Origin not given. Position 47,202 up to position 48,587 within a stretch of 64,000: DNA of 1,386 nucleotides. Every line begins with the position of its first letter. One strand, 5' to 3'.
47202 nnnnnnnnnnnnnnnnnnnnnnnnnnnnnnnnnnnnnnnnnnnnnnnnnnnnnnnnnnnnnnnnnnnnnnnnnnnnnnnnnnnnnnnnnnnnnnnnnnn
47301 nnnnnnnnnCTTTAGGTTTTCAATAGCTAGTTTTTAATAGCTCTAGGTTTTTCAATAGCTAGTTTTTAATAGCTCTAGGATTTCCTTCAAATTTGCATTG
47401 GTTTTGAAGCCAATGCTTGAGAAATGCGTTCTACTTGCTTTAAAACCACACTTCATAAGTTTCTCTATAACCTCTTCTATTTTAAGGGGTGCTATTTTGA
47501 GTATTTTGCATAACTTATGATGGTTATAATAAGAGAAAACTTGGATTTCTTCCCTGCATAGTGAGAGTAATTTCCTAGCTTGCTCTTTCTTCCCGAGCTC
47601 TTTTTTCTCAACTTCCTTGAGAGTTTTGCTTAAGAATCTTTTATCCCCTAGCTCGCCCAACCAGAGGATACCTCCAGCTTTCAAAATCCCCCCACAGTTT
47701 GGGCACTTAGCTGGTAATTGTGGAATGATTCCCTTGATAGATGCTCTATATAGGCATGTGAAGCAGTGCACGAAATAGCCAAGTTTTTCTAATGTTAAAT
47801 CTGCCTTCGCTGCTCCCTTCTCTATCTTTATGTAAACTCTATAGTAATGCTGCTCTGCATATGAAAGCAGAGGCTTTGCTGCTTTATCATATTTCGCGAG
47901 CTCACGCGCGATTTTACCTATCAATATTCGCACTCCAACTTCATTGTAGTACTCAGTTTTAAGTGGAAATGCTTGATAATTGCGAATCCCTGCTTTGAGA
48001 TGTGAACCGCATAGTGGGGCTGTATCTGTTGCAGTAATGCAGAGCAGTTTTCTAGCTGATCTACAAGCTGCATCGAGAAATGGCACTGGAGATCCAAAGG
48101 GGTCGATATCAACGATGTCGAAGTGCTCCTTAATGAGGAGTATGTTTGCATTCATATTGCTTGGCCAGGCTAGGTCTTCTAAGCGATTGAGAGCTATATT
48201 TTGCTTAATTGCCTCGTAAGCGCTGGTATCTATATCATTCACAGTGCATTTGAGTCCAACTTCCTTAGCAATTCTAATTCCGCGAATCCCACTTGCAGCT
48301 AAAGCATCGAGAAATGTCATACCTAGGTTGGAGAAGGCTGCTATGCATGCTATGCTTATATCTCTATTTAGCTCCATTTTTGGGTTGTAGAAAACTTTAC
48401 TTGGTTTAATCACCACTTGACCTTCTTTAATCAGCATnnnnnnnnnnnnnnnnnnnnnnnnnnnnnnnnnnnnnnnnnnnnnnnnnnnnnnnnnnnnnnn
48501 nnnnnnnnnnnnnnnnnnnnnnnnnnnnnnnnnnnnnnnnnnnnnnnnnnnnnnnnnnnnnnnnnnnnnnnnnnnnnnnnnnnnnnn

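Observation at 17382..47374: Recurrent 18–33-bp tandem duplications exactly at gene boundaries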

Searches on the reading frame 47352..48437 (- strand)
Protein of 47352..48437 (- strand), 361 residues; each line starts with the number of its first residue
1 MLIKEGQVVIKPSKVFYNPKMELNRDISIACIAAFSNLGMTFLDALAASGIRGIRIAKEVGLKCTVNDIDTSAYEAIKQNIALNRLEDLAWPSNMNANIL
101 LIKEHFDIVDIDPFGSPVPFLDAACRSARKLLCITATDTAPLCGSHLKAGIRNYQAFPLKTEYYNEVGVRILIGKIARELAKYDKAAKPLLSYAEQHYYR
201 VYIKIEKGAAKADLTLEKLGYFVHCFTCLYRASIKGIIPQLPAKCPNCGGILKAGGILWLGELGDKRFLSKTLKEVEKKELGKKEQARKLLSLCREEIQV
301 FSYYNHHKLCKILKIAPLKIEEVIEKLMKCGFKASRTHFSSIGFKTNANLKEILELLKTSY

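Call 11: search_protein_families(library=pfam, proteins=[window:47352-48437:-])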
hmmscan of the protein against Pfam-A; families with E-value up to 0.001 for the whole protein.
window:47352-48437:- (361 aa): 2 families
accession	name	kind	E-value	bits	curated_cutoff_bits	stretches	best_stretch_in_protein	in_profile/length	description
PF02005.22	TRM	-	1.2e-116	390.4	27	1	7-357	12-375/376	N2,N2-dimethylguanosine tRNA methyltransferase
PF02475.24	TRM5-TYW2_MTfase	-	1.2e-05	25.7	28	1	9-130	11-129/164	TRM5/TYW2 methyltransferase domain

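Call 12: find_encoding_contigs(protein=window:47352-48437:-, flank=10000, max_places=10)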
Protein window:47352-48437:- (361 aa): no gene with exactly this product is on record in the collection.
